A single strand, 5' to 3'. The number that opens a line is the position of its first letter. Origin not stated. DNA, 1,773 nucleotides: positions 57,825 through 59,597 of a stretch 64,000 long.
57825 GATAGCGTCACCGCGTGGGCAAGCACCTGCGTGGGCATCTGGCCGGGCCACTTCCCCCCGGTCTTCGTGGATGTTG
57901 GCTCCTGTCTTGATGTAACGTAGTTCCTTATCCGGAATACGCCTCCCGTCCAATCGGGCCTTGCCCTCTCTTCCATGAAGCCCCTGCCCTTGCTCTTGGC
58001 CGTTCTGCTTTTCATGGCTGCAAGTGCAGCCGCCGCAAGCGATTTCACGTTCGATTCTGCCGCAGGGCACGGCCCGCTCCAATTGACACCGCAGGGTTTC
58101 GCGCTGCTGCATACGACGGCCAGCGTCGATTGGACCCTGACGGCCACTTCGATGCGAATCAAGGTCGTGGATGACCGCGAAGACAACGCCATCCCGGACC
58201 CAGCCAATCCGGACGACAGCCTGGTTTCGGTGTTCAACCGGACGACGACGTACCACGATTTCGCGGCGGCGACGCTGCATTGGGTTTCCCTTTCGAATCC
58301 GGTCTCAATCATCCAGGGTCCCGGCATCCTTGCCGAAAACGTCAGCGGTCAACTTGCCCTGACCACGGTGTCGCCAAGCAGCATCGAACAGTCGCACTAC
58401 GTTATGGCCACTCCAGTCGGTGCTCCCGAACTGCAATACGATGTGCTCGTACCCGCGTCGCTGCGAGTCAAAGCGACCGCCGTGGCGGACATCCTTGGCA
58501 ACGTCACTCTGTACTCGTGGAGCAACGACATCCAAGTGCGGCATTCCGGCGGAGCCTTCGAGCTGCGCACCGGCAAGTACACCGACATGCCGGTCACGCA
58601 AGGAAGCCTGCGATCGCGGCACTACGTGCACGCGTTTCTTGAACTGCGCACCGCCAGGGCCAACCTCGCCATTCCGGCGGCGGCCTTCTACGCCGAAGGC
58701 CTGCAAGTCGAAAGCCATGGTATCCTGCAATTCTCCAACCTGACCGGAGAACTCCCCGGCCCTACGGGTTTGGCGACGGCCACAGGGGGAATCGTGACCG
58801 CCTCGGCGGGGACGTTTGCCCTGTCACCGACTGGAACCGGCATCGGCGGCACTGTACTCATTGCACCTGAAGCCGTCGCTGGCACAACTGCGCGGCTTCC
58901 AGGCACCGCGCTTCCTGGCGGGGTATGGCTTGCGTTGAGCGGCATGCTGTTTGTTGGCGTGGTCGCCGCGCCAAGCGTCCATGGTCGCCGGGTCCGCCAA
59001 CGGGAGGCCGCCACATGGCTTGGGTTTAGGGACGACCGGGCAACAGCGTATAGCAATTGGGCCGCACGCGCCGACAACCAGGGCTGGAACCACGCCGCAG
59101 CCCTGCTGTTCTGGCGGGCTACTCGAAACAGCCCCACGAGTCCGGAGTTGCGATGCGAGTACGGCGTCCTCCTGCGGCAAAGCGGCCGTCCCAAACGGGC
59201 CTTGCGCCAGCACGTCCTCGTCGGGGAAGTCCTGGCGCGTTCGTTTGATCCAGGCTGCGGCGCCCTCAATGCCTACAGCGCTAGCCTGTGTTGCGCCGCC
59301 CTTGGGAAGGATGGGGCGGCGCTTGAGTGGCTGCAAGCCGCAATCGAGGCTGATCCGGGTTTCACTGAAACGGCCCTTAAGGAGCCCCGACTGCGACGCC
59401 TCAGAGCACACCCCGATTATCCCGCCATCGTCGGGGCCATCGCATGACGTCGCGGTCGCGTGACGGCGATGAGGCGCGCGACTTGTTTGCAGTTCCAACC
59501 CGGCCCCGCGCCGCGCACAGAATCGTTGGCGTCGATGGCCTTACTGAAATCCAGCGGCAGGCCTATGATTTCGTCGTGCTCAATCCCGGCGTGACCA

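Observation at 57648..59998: Split version of the same module: small secreted Cys peptide, then type-I membrane receptor-like protein, then tandem-wHTH regulator, in a compact, translationally coupled cassette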

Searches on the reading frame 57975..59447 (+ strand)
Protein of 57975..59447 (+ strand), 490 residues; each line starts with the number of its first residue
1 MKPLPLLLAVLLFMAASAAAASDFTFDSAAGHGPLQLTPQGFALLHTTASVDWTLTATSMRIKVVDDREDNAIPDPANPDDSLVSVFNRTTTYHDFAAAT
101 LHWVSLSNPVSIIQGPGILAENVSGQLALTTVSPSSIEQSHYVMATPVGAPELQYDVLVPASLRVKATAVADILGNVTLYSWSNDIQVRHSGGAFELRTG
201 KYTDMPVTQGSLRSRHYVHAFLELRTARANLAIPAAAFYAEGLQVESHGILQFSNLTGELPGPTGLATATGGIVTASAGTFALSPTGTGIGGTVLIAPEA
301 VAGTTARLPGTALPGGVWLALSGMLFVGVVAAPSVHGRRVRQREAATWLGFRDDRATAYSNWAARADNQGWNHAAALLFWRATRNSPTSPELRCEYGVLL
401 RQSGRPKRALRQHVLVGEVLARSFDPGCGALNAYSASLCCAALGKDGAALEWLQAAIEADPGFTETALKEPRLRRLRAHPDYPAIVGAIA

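Call 3: search_protein_families(library=pfam, proteins=[window:57975-59447:+], max_evalue=0.1)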
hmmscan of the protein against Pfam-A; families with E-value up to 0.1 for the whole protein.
window:57975-59447:+ (490 aa): 6 families
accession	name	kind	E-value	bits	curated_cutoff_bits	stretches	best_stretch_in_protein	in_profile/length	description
PF13428.12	TPR_14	-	0.00026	21.8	23.5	0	439-466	10-37/44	Tetratricopeptide repeat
PF19692.4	DUF6193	-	0.0012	19.3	26.9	0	245-311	42-104/112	Family of unknown function (DUF6193)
PF13431.12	TPR_17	-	0.002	18.7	24.4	1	378-410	1-33/34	Tetratricopeptide repeat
PF13432.12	TPR_16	-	0.012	16.4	32.7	0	434-462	35-63/65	Tetratricopeptide repeat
PF07719.23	TPR_2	-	0.032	14.8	27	0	436-462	7-33/34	Tetratricopeptide repeat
PF13424.12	TPR_12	-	0.073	13.7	30.1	0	395-459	8-74/77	Tetratricopeptide repeat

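Call 8: find_encoding_contigs(protein=window:57975-59447:+, flank=10000, max_places=6)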
Protein window:57975-59447:+ (490 aa): 1 contig read that carries it; 1 place shown.
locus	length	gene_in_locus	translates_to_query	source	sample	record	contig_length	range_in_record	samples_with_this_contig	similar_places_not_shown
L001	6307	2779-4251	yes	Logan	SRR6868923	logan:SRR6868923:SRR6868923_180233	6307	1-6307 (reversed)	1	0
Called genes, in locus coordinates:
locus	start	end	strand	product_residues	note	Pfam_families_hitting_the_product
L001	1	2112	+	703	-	?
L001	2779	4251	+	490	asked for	-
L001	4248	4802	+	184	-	PF01978:TrmB (faint)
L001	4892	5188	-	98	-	-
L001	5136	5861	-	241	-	-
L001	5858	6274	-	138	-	-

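Call 9: find_homologous_proteins(query=window:57975-59444:+)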
Query window:57975-59444:+ (490 aa): 2 proteins with E <= 0.001 among 8000 candidates.
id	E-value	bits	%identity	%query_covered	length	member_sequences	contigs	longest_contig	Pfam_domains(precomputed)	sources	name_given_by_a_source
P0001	0.0e+0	1090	100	100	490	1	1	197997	-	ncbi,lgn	-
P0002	3.9e-115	403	45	95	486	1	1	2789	-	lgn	-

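Call 10: find_encoding_contigs(protein=P0002, flank=10000)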
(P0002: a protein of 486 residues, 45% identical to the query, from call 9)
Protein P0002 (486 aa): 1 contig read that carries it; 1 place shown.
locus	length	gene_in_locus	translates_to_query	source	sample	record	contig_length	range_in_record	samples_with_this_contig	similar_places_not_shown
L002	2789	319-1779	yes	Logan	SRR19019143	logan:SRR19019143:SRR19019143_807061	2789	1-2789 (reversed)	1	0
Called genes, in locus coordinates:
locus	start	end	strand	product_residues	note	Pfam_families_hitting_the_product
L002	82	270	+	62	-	-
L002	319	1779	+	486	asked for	-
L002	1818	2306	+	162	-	PF01047:MarR (weak), PF12802:MarR_2, PF12840:HTH_20, PF13412:HTH_24, PF25212:HVO_A0114 (faint), PF09339:HTH_IclR (faint)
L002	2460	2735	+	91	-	-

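Call 21: find_related_loci(query=A2, collection=genome_contigs, flank=6000)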
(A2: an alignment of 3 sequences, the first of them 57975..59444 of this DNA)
Query A2 (490 aa) in genome_contigs; peptide patterns used: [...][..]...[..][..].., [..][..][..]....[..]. (x = any residue, [..] = any of these).
42 stretches matched a pattern, but none encodes a relative of the query by tblastn (E <= 1e-3).

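Call 25: search_protein_families(library=ncbifam, proteins=[window:57975-59447:+], max_evalue=1)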
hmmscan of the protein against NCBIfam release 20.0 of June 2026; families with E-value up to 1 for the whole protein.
window:57975-59447:+ (490 aa): 3 families
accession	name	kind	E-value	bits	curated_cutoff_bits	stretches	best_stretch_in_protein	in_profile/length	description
NF047558.1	TPR_END_plus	domain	1.7e-09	37.5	32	1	433-486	2-55/56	TPR end-of-group domain-containing protein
TIGR02521.1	type_IV_pilW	equivalog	0.0013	18.4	154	1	354-472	63-177/234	type IV pilus biogenesis/stability protein PilW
NF040959.1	MamA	equivalog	0.089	12.2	200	1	353-412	34-93/204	magnetosome protein MamA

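Call 29: search_protein_representatives(protein=window:57975-59444:+)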
Query: 490 residues. Proteins with E-value up to 0.001 (for the whole library): 53; up to 1e-10: 32; up to 1e-30: 13. The best 53 are listed.
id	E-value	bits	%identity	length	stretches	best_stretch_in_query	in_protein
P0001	0.0e+00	1089.7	100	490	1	1-490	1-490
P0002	1.2e-115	403.3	45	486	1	5-490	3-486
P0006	1.6e-93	330.4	38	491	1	4-486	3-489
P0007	2.0e-77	277.3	36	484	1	4-488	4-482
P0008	1.4e-60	221.8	33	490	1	16-487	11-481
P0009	3.0e-59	217.4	35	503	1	1-486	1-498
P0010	4.6e-56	206.8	34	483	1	8-488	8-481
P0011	8.0e-54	199.5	36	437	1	51-486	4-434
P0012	1.1e-47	179.2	32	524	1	6-488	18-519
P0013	1.4e-47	178.9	35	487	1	5-486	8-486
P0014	1.1e-36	142.9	32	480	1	1-484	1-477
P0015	1.4e-31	126.1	33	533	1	6-485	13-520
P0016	3.6e-31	124.8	29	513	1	12-488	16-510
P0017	1.9e-27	112.5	31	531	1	8-488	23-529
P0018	2.3e-26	108.9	28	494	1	4-488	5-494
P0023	1.5e-20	89.7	29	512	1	123-490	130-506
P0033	1.1e-11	60.6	27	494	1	120-488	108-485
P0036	1.3e-10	57.0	33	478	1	169-483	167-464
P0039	2.6e-07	46.1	27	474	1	8-484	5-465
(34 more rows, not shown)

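Call 32: find_homologous_proteins(query=A4, max_evalue=0.00001)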
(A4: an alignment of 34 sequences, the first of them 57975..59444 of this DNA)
Query A4 (34 sequences) (490 aa, profile of the alignment): 3 proteins with E <= 0.00001 among 8000 candidates.
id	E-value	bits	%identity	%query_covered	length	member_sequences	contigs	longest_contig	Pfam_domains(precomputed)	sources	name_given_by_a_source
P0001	1.1e-149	518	100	100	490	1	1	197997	-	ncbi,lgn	-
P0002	5.9e-140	486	45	95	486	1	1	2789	-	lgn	-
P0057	9.8e-7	46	29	20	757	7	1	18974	PF03704.24,PF13431.13,PF23914.2,PF13414.13,PF13428.13,PF14559.13,PF13371.13,PF00515.35,PF13424.13,PF13432.13,PF13429.13,PF13181.13,PF07719.24,PF13174.13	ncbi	-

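Call 34: find_encoding_contigs(protein=P0006, flank=6000, max_places=3)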
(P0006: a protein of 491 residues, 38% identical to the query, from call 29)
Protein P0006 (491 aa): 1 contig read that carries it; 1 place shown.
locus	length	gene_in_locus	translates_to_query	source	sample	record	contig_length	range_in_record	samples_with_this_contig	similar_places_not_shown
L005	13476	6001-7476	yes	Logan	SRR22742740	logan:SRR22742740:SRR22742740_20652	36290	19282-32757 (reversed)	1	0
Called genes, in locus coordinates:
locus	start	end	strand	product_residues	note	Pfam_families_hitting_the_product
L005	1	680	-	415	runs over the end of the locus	-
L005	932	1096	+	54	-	-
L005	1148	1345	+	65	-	-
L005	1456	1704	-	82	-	-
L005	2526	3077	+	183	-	-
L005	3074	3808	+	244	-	-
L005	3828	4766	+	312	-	PF26164:Bact_GSDM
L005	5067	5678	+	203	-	-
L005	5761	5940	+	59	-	-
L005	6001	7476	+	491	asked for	-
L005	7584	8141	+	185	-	PF09339:HTH_IclR (faint), PF12802:MarR_2 (faint), PF13412:HTH_24 (faint)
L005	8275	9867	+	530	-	-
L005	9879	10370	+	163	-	-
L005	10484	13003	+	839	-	PF17517:IgGFc_binding, PF18911:PKD_4 (faint), PF02412:TSP_3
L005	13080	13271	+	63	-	-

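Call 35: find_encoding_contigs(protein=P0008, flank=5000, max_places=2)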
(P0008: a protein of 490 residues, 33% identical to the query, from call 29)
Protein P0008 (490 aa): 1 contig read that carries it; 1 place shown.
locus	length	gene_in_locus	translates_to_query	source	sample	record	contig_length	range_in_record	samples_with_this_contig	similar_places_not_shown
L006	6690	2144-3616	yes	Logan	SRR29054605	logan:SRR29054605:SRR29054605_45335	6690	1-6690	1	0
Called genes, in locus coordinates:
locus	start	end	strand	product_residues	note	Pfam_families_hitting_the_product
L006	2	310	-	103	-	?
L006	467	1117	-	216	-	PF04263:TPK_catalytic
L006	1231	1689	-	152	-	PF00072:Response_reg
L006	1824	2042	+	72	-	-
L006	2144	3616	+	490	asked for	-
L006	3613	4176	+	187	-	PF12802:MarR_2 (faint)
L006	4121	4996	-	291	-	PF00089:Trypsin (weak)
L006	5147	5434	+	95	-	PF08712:Nfu_N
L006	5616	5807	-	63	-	-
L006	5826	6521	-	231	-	PF19769:CPxCG_zf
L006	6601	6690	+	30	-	?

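Call 36: find_encoding_contigs(protein=P0013, flank=5000, max_places=2)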
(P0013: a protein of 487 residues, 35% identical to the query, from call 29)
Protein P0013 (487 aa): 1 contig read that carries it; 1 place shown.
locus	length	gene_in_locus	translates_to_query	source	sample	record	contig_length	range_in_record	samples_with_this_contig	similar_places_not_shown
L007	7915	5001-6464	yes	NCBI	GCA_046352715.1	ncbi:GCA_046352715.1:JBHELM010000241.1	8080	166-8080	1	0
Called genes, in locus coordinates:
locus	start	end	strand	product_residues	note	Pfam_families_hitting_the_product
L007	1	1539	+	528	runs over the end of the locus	PF13088:BNR_2 (faint), PF02012:BNR (faint)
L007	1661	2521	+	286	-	PF01063:Aminotran_4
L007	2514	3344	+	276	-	PF00809:Pterin_bind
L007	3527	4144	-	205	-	PF09997:DUF2238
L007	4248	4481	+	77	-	PF01037:AsnC_trans_reg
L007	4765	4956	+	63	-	-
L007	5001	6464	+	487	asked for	-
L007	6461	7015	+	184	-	PF12802:MarR_2 (weak)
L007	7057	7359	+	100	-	-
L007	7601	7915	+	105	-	PF00814:TsaD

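Call 37: find_encoding_contigs(protein=P0017, flank=5000, max_places=2)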
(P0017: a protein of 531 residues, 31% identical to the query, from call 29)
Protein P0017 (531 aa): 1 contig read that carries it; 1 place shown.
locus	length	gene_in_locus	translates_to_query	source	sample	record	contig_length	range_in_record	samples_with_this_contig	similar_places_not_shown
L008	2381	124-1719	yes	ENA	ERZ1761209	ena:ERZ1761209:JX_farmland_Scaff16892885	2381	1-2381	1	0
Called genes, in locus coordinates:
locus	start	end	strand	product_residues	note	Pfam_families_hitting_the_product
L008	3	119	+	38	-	?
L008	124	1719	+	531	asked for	-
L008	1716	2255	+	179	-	PF01047:MarR (weak), PF12802:MarR_2, PF13412:HTH_24 (weak), PF13545:HTH_Crp_2 (faint), PF09339:HTH_IclR (faint)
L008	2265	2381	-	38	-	?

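Call 38: find_encoding_contigs(protein=P0023, flank=5000, max_places=2)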
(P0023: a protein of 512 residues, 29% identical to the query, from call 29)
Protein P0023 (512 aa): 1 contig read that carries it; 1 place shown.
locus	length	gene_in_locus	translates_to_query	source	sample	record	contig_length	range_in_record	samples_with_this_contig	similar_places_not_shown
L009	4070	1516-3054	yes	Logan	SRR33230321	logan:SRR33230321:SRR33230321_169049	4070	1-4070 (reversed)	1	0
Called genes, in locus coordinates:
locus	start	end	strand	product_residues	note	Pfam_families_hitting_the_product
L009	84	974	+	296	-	PF13620:CarboxypepD_reg, PF13715:CarbopepD_reg_2, PF22904:NOMO1-like_2nd (weak)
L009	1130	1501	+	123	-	-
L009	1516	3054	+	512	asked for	-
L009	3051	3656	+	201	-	PF13412:HTH_24, PF24266:HTH_HVO_0163_N (weak), PF09339:HTH_IclR (faint), PF12802:MarR_2 (weak)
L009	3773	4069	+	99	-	?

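Call 39: find_encoding_contigs(protein=P0036, flank=5000, max_places=2)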
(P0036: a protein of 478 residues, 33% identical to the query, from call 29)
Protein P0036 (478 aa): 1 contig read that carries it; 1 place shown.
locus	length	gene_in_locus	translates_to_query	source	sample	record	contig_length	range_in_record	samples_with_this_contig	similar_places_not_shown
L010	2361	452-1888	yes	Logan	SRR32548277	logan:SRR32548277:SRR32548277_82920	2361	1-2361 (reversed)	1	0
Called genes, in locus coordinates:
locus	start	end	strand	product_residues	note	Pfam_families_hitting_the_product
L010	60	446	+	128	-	-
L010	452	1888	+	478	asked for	-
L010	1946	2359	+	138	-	?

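Call 40: find_encoding_contigs(protein=P0039, flank=5000, max_places=2)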
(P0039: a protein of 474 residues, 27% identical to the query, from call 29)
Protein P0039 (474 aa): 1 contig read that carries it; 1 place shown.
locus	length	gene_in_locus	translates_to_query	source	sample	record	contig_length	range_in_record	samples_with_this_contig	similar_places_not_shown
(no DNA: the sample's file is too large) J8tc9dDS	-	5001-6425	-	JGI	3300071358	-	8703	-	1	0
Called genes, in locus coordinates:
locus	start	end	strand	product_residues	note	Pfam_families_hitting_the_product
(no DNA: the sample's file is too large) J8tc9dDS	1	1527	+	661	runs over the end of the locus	-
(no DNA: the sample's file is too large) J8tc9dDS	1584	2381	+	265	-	-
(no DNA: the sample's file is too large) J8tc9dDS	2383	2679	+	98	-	-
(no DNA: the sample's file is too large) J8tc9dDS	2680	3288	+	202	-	-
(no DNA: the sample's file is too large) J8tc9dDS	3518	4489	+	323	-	PF01757:Acyl_transf_3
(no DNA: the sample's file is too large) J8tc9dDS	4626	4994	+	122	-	-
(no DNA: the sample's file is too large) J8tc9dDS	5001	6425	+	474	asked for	-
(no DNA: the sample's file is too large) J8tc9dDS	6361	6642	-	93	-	-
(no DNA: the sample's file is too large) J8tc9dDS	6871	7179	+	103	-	?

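Call 51: predict_structure(alignment_id=A4)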
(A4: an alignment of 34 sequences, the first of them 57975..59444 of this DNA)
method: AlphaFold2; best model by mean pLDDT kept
length: 490 residues; sequences in the alignment: 34
mean_pLDDT: 90.7   pTM: 0.61
mean pLDDT of the five models: 90.7, 89.9, 89.9, 89.0, 88.8
residues with pLDDT >= 90: 369; 70-90: 77; 50-70: 38; < 50: 6
segments of 3 or more residues with pLDDT < 50: 311-313
pLDDT, mean of each block of 10 residues (from residue 1): 64 60 92 95 96 98 94 80 84 98 97 91 85 96 67 86 95 96 98 97 70 88 98 94 96 97 91 96 96 96 79 59 84 95 91 96 97 98 97 98 98 98 96 98 98 98 96 96 82
secondary structure, 60 per line:
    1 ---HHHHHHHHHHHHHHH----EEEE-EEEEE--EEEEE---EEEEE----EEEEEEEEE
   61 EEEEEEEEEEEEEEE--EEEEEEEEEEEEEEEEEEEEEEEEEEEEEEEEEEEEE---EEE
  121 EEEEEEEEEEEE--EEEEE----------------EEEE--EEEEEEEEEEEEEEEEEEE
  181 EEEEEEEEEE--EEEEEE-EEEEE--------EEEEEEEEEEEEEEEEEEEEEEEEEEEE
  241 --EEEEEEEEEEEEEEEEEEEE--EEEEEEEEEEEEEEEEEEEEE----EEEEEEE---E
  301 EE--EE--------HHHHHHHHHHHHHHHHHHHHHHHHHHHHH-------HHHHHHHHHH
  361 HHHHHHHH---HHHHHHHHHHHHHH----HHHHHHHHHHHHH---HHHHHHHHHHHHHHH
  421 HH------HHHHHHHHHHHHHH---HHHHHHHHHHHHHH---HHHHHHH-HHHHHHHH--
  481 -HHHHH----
elements in order: H4-18 E23-26 E28-32 E35-39 E43-47 E52-75 E78-114 E118-132 E135-139 E156-159 E162-190 E193-198 E200-204 E213-240 E243-262 E265-285 E290-296 E300-302 H315-343 H351-368 H372-385 H390-402 H406-422 H429-442 H446-459 H463-469 H471-478 H482-486

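Call 70: find_related_loci(query=A8, collection=metagenome_contigs, flank=4000)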
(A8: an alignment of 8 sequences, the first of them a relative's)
Query A8 (513 aa) in metagenome_contigs; peptide patterns used: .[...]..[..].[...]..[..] (x = any residue, [..] = any of these).
82 stretches matched a pattern, but none encodes a relative of the query by tblastn (E <= 1e-3).

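Call 75: search_protein_families(library=padloc, proteins=[window:57975-59447:+], max_evalue=0.1)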
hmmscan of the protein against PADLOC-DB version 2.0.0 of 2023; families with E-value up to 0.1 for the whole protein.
window:57975-59447:+ (490 aa): 0 families

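Call 96: find_encoding_contigs(protein=P0033, flank=5000, max_places=3)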
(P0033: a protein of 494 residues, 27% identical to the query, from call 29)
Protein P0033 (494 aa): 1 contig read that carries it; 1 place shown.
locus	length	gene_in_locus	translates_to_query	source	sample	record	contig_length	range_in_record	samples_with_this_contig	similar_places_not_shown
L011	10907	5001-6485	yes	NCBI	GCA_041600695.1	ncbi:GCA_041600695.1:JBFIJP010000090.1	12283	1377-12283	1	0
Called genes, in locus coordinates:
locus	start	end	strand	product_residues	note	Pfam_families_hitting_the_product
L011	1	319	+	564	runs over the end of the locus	?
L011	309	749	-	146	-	-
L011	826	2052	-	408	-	-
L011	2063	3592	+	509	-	-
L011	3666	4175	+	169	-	PF13513:HEAT_EZ (faint), PF02985:HEAT (faint), PF13646:HEAT_2, PF03130:HEAT_PBS (weak)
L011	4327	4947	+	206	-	-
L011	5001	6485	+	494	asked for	-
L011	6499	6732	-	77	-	-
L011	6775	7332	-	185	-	-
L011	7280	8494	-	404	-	PF20510:HgmA_N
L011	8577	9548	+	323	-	PF00989:PAS, PF13188:PAS_8, PF08448:PAS_4, PF13426:PAS_9, PF07536:HWE_HK, PF07568:HisKA_2, PF13581:HATPase_c_2 (faint), PF02518:HATPase_c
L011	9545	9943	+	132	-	PF00072:Response_reg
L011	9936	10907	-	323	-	?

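Call 103: search_protein_families(library=pfam, alignment_id=A4, max_evalue=0.001)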
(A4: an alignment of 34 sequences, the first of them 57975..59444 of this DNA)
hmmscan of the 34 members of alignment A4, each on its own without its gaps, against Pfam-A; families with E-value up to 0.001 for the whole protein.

A. member 1, window:57975-59444:+ (490 aa): 1 family
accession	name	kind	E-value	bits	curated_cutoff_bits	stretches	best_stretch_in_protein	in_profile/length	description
PF13428.12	TPR_14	-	0.00026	21.8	23.5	0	439-466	10-37/44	Tetratricopeptide repeat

B. families by the number of members that match (of 34 scanned): 6 families
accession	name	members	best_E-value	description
PF13424.12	TPR_12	8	1.3e-06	Tetratricopeptide repeat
PF07719.23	TPR_2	2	0.00031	Tetratricopeptide repeat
PF13432.12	TPR_16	1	5.5e-07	Tetratricopeptide repeat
PF13371.12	TPR_9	1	6.8e-05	Tetratricopeptide repeat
PF00515.34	TPR_1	1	0.00019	Tetratricopeptide repeat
PF13428.12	TPR_14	1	0.00026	Tetratricopeptide repeat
